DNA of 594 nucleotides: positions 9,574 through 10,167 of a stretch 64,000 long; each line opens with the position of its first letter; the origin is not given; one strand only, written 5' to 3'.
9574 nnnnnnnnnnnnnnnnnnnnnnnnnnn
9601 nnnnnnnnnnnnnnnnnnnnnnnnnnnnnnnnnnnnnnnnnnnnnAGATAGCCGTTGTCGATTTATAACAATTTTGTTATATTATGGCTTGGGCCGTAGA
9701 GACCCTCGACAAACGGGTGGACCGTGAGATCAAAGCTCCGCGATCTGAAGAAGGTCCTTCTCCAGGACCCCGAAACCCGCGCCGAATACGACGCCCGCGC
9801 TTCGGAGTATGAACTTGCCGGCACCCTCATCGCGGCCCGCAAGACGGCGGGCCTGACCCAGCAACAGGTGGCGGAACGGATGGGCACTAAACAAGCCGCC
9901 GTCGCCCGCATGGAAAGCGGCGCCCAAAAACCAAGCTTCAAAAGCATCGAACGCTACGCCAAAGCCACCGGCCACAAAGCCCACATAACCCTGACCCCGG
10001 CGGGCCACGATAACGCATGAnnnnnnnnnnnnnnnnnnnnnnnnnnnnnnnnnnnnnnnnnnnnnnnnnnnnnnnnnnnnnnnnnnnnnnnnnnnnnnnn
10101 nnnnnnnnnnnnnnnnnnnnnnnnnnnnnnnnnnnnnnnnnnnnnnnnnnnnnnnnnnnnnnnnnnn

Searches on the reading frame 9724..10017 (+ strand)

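Call 89: search_protein_families(library=padloc, proteins=[window:9724-10017:+], max_evalue=0.001)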
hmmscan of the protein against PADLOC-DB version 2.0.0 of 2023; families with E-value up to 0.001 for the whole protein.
window:9724-10017:+ (98 aa): 12 families
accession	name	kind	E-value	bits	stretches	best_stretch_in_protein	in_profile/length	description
PDLC02926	HTH_VI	-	1.5e-08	32.8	1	34-81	5-52/92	-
PDLC04142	capH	-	7.2e-08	31.4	1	35-83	11-59/103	capH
PDLC03949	RmrA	-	1.1e-06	25.8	1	35-85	7-57/363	-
PDLC03954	RmrA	-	3.4e-06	24.2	1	35-81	15-61/380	-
PDLC03951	RmrA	-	7.2e-06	23.2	1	35-87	13-65/400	-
PDLC03952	RmrA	-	1.5e-05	22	1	34-81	26-73/395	-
PDLC03953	RmrA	-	2.2e-05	21.9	1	34-84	9-59/373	-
PDLC03946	RmrA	-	6.5e-05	19.8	1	35-84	7-56/357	-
PDLC03955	RmrA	-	8e-05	20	1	26-82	17-72/371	-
PDLC03948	RmrA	-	9.4e-05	19.5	1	33-81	11-59/397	-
PDLC03956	RmrA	-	0.00033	17.8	1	34-92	12-71/399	-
PDLC03947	RmrA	-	0.00066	16.6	1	34-77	15-58/383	-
